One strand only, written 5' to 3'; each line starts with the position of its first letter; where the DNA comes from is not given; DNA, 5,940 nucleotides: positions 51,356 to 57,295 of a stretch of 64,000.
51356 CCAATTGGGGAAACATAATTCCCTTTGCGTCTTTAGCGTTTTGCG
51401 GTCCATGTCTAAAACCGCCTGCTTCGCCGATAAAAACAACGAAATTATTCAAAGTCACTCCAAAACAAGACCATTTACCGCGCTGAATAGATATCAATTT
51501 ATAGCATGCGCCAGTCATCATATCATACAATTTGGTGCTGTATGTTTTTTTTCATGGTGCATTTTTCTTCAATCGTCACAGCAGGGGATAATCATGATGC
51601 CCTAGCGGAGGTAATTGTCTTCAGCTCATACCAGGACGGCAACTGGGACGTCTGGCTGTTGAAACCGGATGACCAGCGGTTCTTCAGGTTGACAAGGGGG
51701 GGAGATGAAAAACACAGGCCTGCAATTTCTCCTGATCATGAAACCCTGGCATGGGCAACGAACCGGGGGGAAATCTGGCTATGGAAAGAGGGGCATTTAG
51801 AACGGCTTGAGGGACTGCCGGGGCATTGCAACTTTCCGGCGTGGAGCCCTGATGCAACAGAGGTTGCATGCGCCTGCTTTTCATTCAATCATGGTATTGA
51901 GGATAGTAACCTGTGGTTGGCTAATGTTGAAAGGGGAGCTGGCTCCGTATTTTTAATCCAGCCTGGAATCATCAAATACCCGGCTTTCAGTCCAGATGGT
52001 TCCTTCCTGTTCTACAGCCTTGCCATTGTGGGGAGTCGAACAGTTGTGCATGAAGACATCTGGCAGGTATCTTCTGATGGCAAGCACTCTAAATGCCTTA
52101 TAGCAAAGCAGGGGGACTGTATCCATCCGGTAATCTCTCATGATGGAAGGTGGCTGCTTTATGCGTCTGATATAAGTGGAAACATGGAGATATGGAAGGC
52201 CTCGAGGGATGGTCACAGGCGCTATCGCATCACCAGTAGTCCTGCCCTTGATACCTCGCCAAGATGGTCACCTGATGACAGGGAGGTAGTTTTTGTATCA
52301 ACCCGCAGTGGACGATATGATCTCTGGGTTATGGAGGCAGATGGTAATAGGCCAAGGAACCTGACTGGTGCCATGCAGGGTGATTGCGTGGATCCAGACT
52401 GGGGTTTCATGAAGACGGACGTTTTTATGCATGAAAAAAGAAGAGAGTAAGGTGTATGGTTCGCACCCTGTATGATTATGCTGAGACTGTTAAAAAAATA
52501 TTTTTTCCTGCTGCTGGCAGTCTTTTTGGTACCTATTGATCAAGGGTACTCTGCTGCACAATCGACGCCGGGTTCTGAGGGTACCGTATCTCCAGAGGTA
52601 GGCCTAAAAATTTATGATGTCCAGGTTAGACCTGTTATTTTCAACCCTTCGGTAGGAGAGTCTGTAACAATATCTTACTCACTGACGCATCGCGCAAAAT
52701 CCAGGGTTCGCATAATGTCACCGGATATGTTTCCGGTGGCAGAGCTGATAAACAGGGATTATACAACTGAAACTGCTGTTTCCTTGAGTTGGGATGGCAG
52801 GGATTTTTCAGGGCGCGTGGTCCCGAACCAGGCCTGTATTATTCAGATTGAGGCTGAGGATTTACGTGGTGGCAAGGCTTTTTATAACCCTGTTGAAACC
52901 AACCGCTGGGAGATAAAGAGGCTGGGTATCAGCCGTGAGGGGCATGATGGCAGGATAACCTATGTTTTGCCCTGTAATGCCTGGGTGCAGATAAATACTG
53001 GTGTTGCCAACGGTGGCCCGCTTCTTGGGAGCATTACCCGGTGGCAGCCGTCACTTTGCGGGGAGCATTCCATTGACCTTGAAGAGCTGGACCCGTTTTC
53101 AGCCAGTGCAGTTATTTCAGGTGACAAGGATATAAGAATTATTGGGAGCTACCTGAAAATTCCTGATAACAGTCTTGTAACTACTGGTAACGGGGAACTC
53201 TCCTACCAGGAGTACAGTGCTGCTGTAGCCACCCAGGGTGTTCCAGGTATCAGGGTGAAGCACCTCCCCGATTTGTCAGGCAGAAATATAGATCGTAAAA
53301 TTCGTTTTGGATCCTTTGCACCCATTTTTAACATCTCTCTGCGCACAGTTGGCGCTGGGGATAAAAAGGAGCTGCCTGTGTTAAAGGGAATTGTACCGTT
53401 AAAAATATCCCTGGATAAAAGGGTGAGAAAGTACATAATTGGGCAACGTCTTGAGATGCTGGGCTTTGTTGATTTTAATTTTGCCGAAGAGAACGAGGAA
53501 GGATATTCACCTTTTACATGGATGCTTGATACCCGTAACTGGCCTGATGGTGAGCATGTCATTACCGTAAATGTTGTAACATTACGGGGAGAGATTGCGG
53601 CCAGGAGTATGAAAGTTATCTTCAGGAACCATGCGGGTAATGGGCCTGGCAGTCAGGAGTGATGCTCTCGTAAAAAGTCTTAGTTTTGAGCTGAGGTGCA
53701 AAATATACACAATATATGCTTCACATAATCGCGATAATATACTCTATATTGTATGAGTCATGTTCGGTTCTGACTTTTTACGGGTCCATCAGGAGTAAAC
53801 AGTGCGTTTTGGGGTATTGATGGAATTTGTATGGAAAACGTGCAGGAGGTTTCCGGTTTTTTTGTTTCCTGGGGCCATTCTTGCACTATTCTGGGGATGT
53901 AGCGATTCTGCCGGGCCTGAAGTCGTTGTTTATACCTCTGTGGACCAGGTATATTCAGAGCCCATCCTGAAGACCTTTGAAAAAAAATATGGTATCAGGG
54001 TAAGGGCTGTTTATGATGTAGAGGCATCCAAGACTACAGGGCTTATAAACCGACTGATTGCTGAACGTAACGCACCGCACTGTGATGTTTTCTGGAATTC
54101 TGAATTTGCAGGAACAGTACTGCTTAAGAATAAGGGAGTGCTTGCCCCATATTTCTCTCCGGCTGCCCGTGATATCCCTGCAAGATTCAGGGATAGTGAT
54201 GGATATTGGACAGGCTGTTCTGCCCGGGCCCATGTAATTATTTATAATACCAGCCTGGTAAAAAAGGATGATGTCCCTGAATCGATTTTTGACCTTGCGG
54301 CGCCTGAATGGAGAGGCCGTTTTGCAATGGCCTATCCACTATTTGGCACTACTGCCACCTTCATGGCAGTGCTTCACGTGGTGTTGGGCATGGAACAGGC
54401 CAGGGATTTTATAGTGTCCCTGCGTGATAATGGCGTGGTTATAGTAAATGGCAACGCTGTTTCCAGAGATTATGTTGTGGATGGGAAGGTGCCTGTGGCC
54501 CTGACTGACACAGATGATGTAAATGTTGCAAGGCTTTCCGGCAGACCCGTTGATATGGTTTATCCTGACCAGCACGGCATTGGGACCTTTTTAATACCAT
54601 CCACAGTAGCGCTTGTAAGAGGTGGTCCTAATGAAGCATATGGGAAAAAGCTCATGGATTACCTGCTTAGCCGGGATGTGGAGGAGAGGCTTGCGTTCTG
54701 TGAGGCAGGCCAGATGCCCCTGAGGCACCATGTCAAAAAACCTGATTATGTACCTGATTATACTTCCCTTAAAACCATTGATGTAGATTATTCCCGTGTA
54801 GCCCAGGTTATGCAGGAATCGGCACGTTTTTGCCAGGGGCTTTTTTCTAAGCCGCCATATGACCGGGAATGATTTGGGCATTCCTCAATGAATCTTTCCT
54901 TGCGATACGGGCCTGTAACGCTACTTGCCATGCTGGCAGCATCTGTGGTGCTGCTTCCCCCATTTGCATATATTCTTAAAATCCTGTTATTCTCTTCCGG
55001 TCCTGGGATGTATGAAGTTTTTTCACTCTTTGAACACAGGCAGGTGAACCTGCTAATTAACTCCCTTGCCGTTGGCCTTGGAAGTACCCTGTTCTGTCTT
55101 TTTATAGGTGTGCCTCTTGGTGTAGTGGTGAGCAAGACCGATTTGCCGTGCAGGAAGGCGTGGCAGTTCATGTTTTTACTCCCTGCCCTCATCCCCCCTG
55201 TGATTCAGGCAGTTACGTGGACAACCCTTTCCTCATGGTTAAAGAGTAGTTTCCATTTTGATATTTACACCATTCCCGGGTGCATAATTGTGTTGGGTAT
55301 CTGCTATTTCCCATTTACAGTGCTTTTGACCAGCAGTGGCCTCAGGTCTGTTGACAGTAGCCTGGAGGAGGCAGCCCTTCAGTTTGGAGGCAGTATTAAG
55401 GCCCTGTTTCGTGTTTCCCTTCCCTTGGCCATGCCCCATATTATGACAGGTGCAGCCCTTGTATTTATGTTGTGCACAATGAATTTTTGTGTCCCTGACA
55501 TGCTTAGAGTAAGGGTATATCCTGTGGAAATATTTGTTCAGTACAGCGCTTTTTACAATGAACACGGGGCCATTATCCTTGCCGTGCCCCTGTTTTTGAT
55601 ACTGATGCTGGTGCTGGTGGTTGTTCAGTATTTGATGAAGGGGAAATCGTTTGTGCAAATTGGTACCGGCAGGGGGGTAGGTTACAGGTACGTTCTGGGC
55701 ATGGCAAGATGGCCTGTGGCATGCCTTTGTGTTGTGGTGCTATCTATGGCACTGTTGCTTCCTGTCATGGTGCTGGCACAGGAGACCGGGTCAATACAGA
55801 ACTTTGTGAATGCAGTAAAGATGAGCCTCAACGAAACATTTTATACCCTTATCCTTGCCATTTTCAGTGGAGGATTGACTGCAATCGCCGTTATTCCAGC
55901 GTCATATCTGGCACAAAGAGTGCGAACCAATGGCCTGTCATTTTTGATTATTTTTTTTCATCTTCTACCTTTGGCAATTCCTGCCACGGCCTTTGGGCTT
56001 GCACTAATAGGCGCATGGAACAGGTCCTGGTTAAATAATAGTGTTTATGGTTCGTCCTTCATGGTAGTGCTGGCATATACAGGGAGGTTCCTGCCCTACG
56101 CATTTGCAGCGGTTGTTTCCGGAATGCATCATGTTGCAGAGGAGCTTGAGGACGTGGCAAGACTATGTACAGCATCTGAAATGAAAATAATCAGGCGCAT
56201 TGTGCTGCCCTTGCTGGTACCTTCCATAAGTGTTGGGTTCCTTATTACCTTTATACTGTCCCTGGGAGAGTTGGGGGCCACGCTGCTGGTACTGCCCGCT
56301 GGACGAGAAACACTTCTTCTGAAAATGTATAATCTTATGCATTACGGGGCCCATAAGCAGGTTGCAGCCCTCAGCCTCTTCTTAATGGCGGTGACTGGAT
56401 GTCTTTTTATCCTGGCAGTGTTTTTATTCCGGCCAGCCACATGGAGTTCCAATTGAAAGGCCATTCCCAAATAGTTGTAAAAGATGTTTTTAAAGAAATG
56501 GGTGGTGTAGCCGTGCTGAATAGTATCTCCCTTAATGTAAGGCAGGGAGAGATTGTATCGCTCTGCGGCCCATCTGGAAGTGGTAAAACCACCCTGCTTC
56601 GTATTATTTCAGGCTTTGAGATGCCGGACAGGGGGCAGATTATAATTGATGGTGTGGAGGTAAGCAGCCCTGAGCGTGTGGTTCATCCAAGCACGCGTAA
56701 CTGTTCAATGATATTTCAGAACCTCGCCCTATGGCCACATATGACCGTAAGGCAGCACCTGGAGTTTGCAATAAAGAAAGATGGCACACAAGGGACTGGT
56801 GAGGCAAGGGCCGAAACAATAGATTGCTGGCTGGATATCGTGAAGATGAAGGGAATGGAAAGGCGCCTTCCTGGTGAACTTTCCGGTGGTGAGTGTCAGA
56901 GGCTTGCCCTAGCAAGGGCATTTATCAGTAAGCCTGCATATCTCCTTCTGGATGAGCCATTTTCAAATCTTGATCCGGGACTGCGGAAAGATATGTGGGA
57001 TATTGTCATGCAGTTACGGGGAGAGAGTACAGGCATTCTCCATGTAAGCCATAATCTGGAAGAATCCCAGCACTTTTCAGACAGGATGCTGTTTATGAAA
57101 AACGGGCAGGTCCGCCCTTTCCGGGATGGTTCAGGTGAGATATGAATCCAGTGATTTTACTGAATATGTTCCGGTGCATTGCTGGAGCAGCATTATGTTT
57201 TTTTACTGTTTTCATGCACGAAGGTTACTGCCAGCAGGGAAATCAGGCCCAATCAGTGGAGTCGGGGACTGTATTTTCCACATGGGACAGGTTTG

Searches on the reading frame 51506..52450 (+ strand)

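Call 64: search_protein_families(library=pfam, proteins=[window:51506-52450:+], max_evalue=0.00001)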
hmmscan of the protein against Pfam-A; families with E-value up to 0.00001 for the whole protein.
window:51506-52450:+ (314 aa): 1 family
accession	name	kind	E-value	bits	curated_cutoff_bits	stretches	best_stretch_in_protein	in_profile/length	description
PF07676.18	PD40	-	9.8e-26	89.5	20.9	1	241-275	3-38/38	WD40-like Beta Propeller Repeat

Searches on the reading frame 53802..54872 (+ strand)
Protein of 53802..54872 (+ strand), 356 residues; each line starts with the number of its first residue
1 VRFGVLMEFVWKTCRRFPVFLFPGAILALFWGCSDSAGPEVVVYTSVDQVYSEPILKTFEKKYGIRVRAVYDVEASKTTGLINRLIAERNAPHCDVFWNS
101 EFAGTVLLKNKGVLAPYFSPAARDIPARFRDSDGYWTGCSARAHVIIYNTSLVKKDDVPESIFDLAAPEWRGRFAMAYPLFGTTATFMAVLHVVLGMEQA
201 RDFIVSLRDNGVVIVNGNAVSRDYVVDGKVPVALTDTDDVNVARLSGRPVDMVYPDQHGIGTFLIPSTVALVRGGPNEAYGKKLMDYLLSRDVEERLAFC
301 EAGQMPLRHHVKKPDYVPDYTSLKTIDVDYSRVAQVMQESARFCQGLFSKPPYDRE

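Call 64: search_protein_families(library=pfam, proteins=[window:53802-54872:+], max_evalue=0.00001)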
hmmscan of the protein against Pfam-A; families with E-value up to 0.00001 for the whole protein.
window:53802-54872:+ (356 aa): 4 families
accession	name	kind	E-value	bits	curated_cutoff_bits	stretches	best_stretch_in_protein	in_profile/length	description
PF13343.11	SBP_bac_6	-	5.6e-22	78.8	24.6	1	108-332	24-243/245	Bacterial extracellular solute-binding protein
PF13416.11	SBP_bac_8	-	1.3e-18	68.2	27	1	56-319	3-273/279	Bacterial extracellular solute-binding protein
PF01547.30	SBP_bac_1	-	1.5e-08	35.5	26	1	50-293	9-305/307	Bacterial extracellular solute-binding protein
PF13531.11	SBP_bac_11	-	2.1e-08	34.7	25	1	41-295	3-219/227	Bacterial extracellular solute-binding protein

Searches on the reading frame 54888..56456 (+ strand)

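Call 64: search_protein_families(library=pfam, proteins=[window:54888-56456:+], max_evalue=0.00001)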
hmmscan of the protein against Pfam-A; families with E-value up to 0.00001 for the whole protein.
window:54888-56456:+ (522 aa): 1 family
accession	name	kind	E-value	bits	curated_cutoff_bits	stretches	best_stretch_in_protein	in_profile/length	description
PF00528.27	BPD_transp_1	-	5.3e-19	69.1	26.4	2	336-512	7-169/184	Binding-protein-dependent transport system inner membrane component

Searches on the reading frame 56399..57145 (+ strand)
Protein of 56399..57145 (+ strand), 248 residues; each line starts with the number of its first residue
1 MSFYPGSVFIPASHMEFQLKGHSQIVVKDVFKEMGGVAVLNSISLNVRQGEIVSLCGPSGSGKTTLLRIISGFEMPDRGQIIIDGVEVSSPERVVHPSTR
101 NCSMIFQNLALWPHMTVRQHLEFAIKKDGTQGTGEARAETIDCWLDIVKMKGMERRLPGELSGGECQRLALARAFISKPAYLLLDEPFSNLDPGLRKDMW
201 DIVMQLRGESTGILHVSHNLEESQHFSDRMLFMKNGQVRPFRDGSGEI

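Call 64: search_protein_families(library=pfam, proteins=[window:56399-57145:+], max_evalue=0.00001)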
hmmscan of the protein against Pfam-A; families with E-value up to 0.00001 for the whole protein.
window:56399-57145:+ (248 aa): 2 families
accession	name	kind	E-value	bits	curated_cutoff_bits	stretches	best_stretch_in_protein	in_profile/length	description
PF00005.33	ABC_tran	-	1.2e-35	123.5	25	1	40-188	1-136/137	ABC transporter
PF13304.12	AAA_21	-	4.8e-07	30.6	27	0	159-220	236-300/304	AAA domain, putative AbiEii toxin, Type IV TA system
